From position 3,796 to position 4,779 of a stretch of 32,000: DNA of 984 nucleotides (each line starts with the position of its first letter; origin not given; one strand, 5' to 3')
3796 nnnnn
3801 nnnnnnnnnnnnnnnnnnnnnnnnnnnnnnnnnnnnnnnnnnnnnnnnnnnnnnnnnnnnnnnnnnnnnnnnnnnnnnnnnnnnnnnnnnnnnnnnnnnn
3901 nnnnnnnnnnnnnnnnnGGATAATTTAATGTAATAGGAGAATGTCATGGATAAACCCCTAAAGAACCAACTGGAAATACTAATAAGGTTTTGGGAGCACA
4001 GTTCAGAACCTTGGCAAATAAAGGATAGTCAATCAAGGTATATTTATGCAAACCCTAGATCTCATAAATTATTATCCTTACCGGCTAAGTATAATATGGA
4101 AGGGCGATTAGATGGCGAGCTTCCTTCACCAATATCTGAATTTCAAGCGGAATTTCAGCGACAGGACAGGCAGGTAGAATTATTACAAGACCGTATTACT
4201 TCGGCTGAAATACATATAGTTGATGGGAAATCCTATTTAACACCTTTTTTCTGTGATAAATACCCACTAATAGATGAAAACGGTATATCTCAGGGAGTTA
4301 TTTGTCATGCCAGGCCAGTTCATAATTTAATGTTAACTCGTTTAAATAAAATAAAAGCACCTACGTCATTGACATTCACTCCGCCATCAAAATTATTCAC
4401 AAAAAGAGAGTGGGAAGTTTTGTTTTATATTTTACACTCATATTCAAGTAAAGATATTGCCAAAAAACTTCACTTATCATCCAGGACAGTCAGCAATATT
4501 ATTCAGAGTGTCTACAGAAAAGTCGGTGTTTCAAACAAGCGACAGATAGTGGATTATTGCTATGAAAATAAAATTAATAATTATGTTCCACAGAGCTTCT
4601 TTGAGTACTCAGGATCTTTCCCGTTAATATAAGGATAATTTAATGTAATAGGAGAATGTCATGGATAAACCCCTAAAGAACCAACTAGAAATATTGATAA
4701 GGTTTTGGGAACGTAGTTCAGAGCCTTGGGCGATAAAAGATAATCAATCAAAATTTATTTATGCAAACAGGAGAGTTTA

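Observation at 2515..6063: Five tandem 228-aa LuxR solos on a ~716-bp period, with homogenised ends and diversified sensor cores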

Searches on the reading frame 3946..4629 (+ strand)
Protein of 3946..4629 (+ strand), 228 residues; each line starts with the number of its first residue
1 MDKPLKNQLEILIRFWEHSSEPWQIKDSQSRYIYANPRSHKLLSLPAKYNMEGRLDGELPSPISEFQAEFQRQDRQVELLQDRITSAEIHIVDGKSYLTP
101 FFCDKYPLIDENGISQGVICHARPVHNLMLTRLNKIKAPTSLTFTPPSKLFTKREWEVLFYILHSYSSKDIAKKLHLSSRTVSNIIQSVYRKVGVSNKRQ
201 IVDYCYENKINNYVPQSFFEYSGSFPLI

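Call 3: search_protein_families(library=pfam, proteins=[window:3946-4629:+], max_evalue=1)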
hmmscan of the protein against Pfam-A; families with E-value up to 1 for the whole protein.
window:3946-4629:+ (228 aa): 13 families
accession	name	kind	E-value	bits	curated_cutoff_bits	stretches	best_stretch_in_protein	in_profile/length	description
PF00196.25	GerE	-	7.6e-14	51.5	23.5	1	151-204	3-56/57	Bacterial regulatory proteins, luxR family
PF08448.16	PAS_4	-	2.4e-10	41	23.1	1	16-125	1-105/110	PAS fold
PF08281.18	Sigma70_r4_2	-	0.0011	19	25.7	1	158-187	19-48/54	Sigma-70, region 4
PF13384.12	HTH_23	-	0.014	15.6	24.6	1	156-187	8-39/50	Homeodomain-like domain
PF13518.12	HTH_28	-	0.031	14.8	25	1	158-187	5-34/52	Helix-turn-helix domain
PF08279.18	HTH_11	-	0.041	14.2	25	1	167-188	17-38/55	HTH domain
PF04545.22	Sigma70_r4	-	0.042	13.8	24.1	1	160-189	16-44/50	Sigma-70, region 4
PF03260.19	Lipoprotein_11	-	0.063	13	25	1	168-209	17-58/231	Lepidopteran low molecular weight (30 kD) lipoprotein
PF13412.12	HTH_24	-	0.074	13.1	21.9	1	167-187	19-39/48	Winged helix-turn-helix DNA-binding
PF01047.28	MarR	-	0.096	13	24.6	1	165-187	17-39/59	MarR family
PF08280.17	HTH_Mga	-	0.11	13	23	0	169-187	23-41/59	M protein trans-acting positive regulator (MGA) HTH domain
PF13542.12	HTH_Tnp_ISL3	-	0.11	12.5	27.4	1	163-188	25-49/51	Helix-turn-helix domain of transposase family ISL3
PF04967.18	HTH_10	-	0.18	12.1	23.1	1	166-193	24-51/53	HTH DNA binding domain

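Call 23: find_homologous_proteins(query=window:3946-4629:+, max_evalue=0.00001)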
Query window:3946-4629:+ (228 aa): 215 proteins with E <= 0.00001 among 322 candidates; the best 120 are listed.
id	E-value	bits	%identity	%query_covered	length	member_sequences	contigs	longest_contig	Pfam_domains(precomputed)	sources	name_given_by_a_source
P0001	4.8e-144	496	95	100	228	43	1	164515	PF00196.26,PF08448.17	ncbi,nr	ncbi:TPA: helix-turn-helix transcriptional regulator [Yersinia enterocolitica]|nr:helix-turn-helix t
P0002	1.6e-131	455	87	100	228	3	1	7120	PF00196.26,PF08448.17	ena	-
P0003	5.0e-129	447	84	100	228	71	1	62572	PF00196.26,PF08448.17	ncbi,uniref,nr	ncbi:helix-turn-helix transcriptional regulator [Yersinia enterocolitica]|uniref:helix-turn-helix tr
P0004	5.6e-125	433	83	100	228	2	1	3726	PF00196.26,PF08448.17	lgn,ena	-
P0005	4.4e-124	430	80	100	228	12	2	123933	PF00196.26,PF08448.17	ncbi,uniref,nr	ncbi:TPA: PAS domain-containing protein [Yersinia enterocolitica]|uniref:helix-turn-helix transcript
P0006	8.2e-124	430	80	100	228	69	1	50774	PF00196.26,PF08448.17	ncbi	-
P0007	2.1e-123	428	81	100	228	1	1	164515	PF00196.26,PF08448.17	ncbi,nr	ncbi:TPA: helix-turn-helix transcriptional regulator [Yersinia enterocolitica]|nr:helix-turn-helix t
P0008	2.6e-123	428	79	100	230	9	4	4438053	PF00196.26,PF08448.17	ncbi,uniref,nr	ncbi:LuxR family transcription regulatory protein [Yersinia kristensenii]|uniref:Helix-turn-helix tr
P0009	6.0e-123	427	81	100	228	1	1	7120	PF00196.26,PF08448.17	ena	-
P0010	4.0e-122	424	81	100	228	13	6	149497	PF00196.26,PF08448.17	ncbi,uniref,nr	ncbi:TPA: PAS domain-containing protein [Yersinia enterocolitica]|uniref:helix-turn-helix transcript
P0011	5.2e-122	424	80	100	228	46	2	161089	PF00196.26,PF08448.17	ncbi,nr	ncbi:TPA: PAS domain-containing protein [Yersinia enterocolitica]|nr:PAS domain-containing protein [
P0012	3.1e-121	421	80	100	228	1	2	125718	PF00196.26,PF08448.17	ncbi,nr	ncbi:helix-turn-helix transcriptional regulator [Yersinia enterocolitica]|nr:helix-turn-helix transc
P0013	4.4e-120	417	79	100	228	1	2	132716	PF00196.26,PF08448.17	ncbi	ncbi:helix-turn-helix transcriptional regulator [Yersinia enterocolitica]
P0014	1.0e-119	416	81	100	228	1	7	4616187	PF00196.26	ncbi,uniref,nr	ncbi:helix-turn-helix transcriptional regulator [Yersinia enterocolitica]|uniref:LuxR family transcr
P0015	1.5e-119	416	81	100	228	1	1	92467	PF00196.26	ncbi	ncbi:TPA: helix-turn-helix transcriptional regulator [Yersinia enterocolitica]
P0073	2.9e-110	385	71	100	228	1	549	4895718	PF00196.26,PF08448.17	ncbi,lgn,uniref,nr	ncbi:TPA: helix-turn-helix transcriptional regulator [Yersinia enterocolitica]|uniref:Helix-turn-hel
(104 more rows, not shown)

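Call 24: find_encoding_contigs(protein=window:3946-4629:+, flank=6000, max_places=10)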
Protein window:3946-4629:+ (228 aa): 21 contigs read that carry it; 5 places shown.
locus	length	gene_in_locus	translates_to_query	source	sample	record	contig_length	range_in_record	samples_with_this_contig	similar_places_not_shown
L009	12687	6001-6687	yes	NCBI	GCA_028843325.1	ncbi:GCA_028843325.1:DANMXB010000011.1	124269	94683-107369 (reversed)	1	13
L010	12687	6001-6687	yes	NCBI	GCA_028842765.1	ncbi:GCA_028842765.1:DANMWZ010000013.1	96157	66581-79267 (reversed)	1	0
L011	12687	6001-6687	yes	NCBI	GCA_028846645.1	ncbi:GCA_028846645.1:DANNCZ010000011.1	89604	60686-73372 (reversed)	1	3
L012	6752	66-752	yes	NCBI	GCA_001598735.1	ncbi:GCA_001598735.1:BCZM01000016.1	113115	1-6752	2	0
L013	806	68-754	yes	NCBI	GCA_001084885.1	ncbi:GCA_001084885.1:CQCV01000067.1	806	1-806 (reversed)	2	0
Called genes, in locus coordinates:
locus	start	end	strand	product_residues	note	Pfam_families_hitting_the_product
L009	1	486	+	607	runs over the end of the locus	PF00009:GTP_EFTU, PF01926:MMR_HSR1 (weak), PF22042:EF-G_D2, PF03144:GTP_EFTU_D2, PF00679:EFG_C, PF21018:BipA_C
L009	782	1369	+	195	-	PF00702:Hydrolase, PF13419:HAD_2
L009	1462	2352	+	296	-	PF03631:Virul_fac_BrkB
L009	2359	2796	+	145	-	PF02580:Tyr_Deacylase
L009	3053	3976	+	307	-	PF00583:Acetyltransf_1, PF13673:Acetyltransf_10, PF13508:Acetyltransf_7, PF09500:YiiD_C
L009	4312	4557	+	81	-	PF13693:HTH_35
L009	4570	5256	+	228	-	PF08448:PAS_4 (weak), PF00196:GerE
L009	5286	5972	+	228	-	PF00196:GerE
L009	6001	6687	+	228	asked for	PF08448:PAS_4, PF00196:GerE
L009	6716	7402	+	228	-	PF08448:PAS_4 (weak), PF00196:GerE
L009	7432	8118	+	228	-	PF08448:PAS_4 (weak), PF00196:GerE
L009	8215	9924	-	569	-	-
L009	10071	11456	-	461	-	PF00860:Xan_ur_permease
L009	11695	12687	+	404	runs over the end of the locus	PF03616:Glt_symporter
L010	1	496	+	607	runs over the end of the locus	PF00009:GTP_EFTU, PF01926:MMR_HSR1 (weak), PF22042:EF-G_D2, PF03144:GTP_EFTU_D2, PF00679:EFG_C, PF21018:BipA_C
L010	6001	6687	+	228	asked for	PF08448:PAS_4, PF00196:GerE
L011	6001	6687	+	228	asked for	PF08448:PAS_4, PF00196:GerE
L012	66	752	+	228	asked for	PF08448:PAS_4, PF00196:GerE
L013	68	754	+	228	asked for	PF08448:PAS_4, PF00196:GerE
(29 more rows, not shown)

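Call 36: search_solved_structures(query=A3, max_evalue=1, show_alignments=1)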
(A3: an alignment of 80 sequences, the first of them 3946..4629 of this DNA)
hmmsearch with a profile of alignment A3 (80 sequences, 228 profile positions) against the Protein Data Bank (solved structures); distinct sequences matched with E-value up to 1: 40.
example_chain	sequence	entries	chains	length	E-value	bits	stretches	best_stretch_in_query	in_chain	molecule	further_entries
7dwm_A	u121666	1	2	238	6.1e-30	107.7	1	9-224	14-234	Transcriptional regulator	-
6ugl_A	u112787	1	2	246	5.8e-24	88.2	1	15-219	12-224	Helix-turn-helix transcriptional regulator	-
6kju_A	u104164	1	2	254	6.4e-24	88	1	15-219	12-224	Helix-turn-helix transcriptional regulator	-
6ide_A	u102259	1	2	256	6.5e-24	88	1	15-219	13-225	Transcriptional regulator LuxR family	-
4gvp_A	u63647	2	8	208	1.9e-07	34.1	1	149-209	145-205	Response regulator protein vraR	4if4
7ve6_A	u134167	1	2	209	1.9e-07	34.1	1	149-209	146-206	Response regulator protein VraR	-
7ve4_A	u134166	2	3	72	5.6e-07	32.6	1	149-209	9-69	DNA-binding response regulator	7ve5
2rnj_A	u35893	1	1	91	1.1e-06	31.6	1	149-209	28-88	Response regulator protein vraR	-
1fse_A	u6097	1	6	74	4.7e-06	29.6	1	150-202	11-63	GERE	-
6jqs_A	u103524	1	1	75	1.9e-05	27.6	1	149-202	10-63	DNA-binding response regulator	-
4wt0_B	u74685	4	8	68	2.6e-05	27.1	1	151-207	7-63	Response regulator receiver domain protein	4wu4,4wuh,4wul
7x1k_A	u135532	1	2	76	3.7e-05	26.6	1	147-202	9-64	Chemotaxis protein CheY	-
4wsz_A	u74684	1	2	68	5.2e-05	26.2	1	151-207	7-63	Response regulator receiver domain protein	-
2krf_A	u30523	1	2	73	0.00018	24.3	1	148-201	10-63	Transcriptional regulatory protein comA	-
3ulq_B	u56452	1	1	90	0.00029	23.7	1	148-201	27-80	Transcriptional regulatory protein ComA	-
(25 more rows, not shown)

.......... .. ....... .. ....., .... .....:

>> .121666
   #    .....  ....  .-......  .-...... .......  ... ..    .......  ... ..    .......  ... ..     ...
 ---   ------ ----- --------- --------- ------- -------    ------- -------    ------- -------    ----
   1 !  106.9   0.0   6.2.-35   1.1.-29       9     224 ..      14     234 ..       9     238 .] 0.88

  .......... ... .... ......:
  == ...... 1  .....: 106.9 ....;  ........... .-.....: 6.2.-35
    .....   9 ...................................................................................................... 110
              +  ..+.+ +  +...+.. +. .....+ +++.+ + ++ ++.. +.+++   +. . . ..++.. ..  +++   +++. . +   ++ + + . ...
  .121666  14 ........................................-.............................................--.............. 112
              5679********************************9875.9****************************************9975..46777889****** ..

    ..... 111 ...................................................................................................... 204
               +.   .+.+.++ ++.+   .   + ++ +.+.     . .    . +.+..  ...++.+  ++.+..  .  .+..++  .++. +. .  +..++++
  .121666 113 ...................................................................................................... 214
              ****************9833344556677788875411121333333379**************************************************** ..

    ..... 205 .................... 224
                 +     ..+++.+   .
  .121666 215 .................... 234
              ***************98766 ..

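Call 37: search_protein_families(library=ncbifam, proteins=[window:3946-4629:+], max_evalue=0.01)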
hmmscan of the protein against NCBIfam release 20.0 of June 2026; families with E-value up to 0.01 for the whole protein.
window:3946-4629:+ (228 aa): 21 families
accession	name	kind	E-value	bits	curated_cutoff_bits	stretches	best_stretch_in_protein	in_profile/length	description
NF003420.0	PRK04841.1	equivalog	9.7e-09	33.8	537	1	151-204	839-892/903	HTH-type transcriptional regulator MalT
TIGR03020.2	EpsA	equivalog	1.5e-07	31.3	170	1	148-202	188-242/247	XrtB/PEP-CTERM-associated transcriptional regulator EpsA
NF052445.1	RespRegMctR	equivalog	4.2e-07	29.6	300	1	149-210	143-204/205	two-component system response regulator MctR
NF007403.0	PRK09935.1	equivalog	7e-07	29.1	271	1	133-205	132-204/210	fimbria biosynthesis transcriptional regulator FimZ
NF052366.1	photon_PedR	equivalog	1.2e-06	28.6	120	1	152-205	4-57/74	photosynthetic electron transport-dependent transcriptional regulator PedR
TIGR03541.1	reg_near_HchA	equivalog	2.7e-06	27.1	215.6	1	136-202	157-223/232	PA1136 family autoinducer-binding transcriptional regulator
NF007505.1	PRK10100.1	equivalog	3.2e-06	27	250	1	114-207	113-201/204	biofilm master transcriptional regulator CsgD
NF047785.1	respo_reg_MadR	equivalog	3.9e-06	26.4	300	1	147-202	145-200/209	MadR family response regulator transcription factor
NF047402.1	TransRegVisN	equivalog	5.5e-06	25.8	250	1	151-206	186-241/246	transcriptional regulator VisN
NF041232.1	BagY_FevT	exception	9e-06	24.8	700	1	152-208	298-354/367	LuxR family transcriptional regulator BagY/FevT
NF047608.1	LIC13292_fam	subfamily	1.6e-05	25.1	200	1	151-204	103-156/166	LIC13292 family transcriptional regulator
NF007419.0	PRK09958.1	equivalog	4.8e-05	23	251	1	152-210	145-203/204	acid-sensing system DNA-binding response regulator EvgA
NF011896.0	PRK15369.1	equivalog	0.00035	20.2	242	1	147-207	146-206/211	two component system response regulator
NF007708.0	PRK10403.1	equivalog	0.00043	19.8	343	1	147-197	150-200/215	nitrate/nitrite response regulator protein NarP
NF007561.1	PRK10188.1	equivalog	0.00081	18.8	350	1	145-205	174-234/240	quorum-sensing transcriptional regulator SdiA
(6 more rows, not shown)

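Call 38: predict_structure(alignment_id=A3)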
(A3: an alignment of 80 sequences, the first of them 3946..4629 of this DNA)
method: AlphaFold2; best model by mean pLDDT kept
length: 228 residues; sequences in the alignment: 80
mean_pLDDT: 78.3   pTM: 0.57
mean pLDDT of the five models: 78.3, 74.9, 73.6, 72.2, 68.8
residues with pLDDT >= 90: 65; 70-90: 119; 50-70: 12; < 50: 32
segments of 3 or more residues with pLDDT < 50: 127-142, 213-228
pLDDT, mean of each block of 10 residues (from residue 1): 80 82 92 93 90 94 89 85 79 80 85 86 65 38 59 84 82 86 94 90 79 45 34
secondary structure, 60 per line:
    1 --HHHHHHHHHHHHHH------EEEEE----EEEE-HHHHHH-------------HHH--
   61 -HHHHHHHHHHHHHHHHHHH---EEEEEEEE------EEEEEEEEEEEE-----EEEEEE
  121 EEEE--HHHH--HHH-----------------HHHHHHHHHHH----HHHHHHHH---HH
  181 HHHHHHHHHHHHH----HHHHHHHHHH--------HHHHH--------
elements in order: H3-16 E23-27 E32-35 H37-42 H62-80 E84-91 E98-109 E115-124 H127-130 H153-163 H168-175 H179-193 H198-207 H216-220

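Call 44: fold_search(model_id=the predicted structure, library=pdb)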
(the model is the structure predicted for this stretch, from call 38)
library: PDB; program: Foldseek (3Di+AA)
matches with E <= 10: 1308; with E <= 0.001: 229
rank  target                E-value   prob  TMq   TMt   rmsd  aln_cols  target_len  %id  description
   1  7dwm_B                3.5e-15  1.00  0.52  0.54  11.0       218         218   30  Crystal structure of the phage VqmA-DPO complex (released 2021-05-05)
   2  6kju_A                1.6e-14  1.00  0.53  0.54  11.3       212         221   25  Huge conformation shift of Vibrio cholerae VqmA dimer in the absence of target DNA provides insight into DNA-binding m (released 2019-11-13)
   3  6ide_B                2.6e-14  1.00  0.48  0.48  10.8       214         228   28  Crystal structure of the Vibrio cholera VqmA-Ligand-DNA complex provides molecular mechanisms for drug design (released 2019-01-16)
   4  6ugl_B                2.8e-14  1.00  0.52  0.55  10.5       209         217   26  Vibrio cholerae quorum-sensing receptor VqmA bound to its autoinducer ligand DPO (released 2020-01-29)
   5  7dwm_A                3.7e-14  1.00  0.52  0.54   9.3       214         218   28  Crystal structure of the phage VqmA-DPO complex (released 2021-05-05)
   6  6kju_B                7.8e-14  1.00  0.51  0.51  11.6       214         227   26  Huge conformation shift of Vibrio cholerae VqmA dimer in the absence of target DNA provides insight into DNA-binding m (released 2019-11-13)
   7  6ugl_A                2.6e-13  1.00  0.49  0.52  10.9       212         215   26  Vibrio cholerae quorum-sensing receptor VqmA bound to its autoinducer ligand DPO (released 2020-01-29)
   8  6ide_A                3.5e-13  1.00  0.47  0.47  10.2       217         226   27  Crystal structure of the Vibrio cholera VqmA-Ligand-DNA complex provides molecular mechanisms for drug design (released 2019-01-16)
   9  3clo_A                9.7e-07  1.00  0.38  0.34  11.7       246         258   15  Crystal structure of putative transcriptional regulator containing a LuxR DNA binding domain (NP_811094.1) from Bacter (released 2008-04-01)
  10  3clo_C                1.4e-06  1.00  0.35  0.32  11.6       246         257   15  Crystal structure of putative transcriptional regulator containing a LuxR DNA binding domain (NP_811094.1) from Bacter (released 2008-04-01)
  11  2gj3_B                3.1e-06  1.00  0.37  0.66   4.8       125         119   18  Crystal structure of the FAD-containing PAS domain of the protein NifL from Azotobacter vinelandii. (released 2007-03-06)
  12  8a5r                  3.1e-06  1.00  0.34  0.37  16.7       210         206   16  Crystal structure of light-activated DNA-binding protein EL222 from Erythrobacter litoralis crystallized and measured in (released 2023-07-05)
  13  8a6x_B                4.1e-06  1.00  0.38  0.26  23.6       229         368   16  Crystal structure of a chimeric LOV-Histidine kinase SB2F1 (asymmetrical variant, trigonal form with long c axis) (released 2024-01-10)
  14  2gj3_A                6.1e-06  1.00  0.41  0.72   4.2       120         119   15  Crystal structure of the FAD-containing PAS domain of the protein NifL from Azotobacter vinelandii. (released 2007-03-06)
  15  8a7f_A                6.4e-06  1.00  0.37  0.25  23.0       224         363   15  Crystal structure of a chimeric LOV-Histidine kinase SB2F1-I66R mutant (asymmetrical variant, trigonal form with long  (released 2024-01-10)
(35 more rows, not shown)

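Call 51: find_encoding_contigs(protein=P0073, flank=6000, max_places=6)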
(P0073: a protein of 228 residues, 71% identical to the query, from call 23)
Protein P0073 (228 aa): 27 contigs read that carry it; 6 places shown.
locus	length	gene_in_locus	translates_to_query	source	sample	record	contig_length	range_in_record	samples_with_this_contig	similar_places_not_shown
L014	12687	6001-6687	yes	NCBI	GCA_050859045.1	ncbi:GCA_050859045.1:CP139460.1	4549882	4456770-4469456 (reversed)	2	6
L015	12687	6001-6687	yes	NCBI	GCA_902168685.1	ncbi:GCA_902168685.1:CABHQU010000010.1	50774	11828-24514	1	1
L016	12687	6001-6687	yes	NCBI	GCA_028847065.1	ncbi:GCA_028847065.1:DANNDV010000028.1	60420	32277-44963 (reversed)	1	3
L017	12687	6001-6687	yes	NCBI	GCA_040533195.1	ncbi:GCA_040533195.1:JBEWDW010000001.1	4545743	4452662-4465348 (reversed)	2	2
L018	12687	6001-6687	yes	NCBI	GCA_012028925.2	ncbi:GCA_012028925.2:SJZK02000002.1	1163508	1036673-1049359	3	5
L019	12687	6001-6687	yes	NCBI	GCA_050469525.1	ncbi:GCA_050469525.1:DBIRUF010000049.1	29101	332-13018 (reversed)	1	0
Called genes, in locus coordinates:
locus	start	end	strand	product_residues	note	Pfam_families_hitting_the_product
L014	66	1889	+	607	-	PF00009:GTP_EFTU, PF01926:MMR_HSR1 (weak), PF22042:EF-G_D2, PF03144:GTP_EFTU_D2, PF00679:EFG_C, PF21018:BipA_C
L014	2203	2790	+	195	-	PF00702:Hydrolase, PF13419:HAD_2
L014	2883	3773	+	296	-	PF03631:Virul_fac_BrkB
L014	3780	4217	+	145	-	PF02580:Tyr_Deacylase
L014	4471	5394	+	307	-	PF00583:Acetyltransf_1, PF13673:Acetyltransf_10, PF13508:Acetyltransf_7, PF09500:YiiD_C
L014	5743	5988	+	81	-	PF13693:HTH_35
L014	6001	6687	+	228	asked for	PF08448:PAS_4, PF00196:GerE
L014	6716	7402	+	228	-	PF08448:PAS_4 (weak), PF00196:GerE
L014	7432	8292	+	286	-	PF00196:GerE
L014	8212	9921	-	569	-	-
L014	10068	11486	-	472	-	PF00860:Xan_ur_permease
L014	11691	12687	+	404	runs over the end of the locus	PF03616:Glt_symporter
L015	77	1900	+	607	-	PF00009:GTP_EFTU, PF01926:MMR_HSR1 (weak), PF22042:EF-G_D2, PF03144:GTP_EFTU_D2, PF00679:EFG_C, PF21018:BipA_C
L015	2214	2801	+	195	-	PF00702:Hydrolase, PF13419:HAD_2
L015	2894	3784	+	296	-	PF03631:Virul_fac_BrkB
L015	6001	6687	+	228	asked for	PF08448:PAS_4, PF00196:GerE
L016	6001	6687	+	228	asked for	PF08448:PAS_4, PF00196:GerE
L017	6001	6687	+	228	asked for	PF08448:PAS_4, PF00196:GerE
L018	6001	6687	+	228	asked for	PF08448:PAS_4, PF00196:GerE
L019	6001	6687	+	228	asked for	PF08448:PAS_4, PF00196:GerE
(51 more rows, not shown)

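Call 76: search_dna_similar(query=window:3946-4629:+, collection=phages, mode=protein, max_evalue=0.00001, max_rows=10)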
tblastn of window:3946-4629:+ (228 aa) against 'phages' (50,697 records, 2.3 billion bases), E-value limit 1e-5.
Records with a match: 5; places in all: 5; records where one place covers at least 80% of the query: 2.
Best place of each record, by identity: <60% 5.
By first word of the organism name: Sodalis 3; Vibrio 2.
By host as written in the record: Sodalis glossinidius str. 'morsitans' 2; Vibrio parahaemolyticus O3:K6 1; Vibrio parahaemolyticus 1; Sodalis glossinidius 1.
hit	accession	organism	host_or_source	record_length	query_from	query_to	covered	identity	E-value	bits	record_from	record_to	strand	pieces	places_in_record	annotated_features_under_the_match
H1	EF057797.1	Vibrio phage VP882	Vibrio parahaemolyticus O3:K6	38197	12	219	91%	29.8%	3e-21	97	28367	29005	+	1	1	transcriptional regulator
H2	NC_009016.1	Vibrio phage VP882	Vibrio parahaemolyticus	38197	12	219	91%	29.8%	3e-21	97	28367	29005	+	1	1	transcriptional regulator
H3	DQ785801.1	Sodalis phage phiSG1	Sodalis glossinidius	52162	34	215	80%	30.7%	6e-16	82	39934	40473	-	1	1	gp43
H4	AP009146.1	Sodalis phage phiSG1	Sodalis glossinidius str. 'morsitans'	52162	34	215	80%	30.7%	6e-16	82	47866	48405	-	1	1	conserved hypothetical protein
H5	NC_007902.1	Sodalis phage phiSG1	Sodalis glossinidius str. 'morsitans'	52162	34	215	80%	30.7%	6e-16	82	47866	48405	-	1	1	hypothetical protein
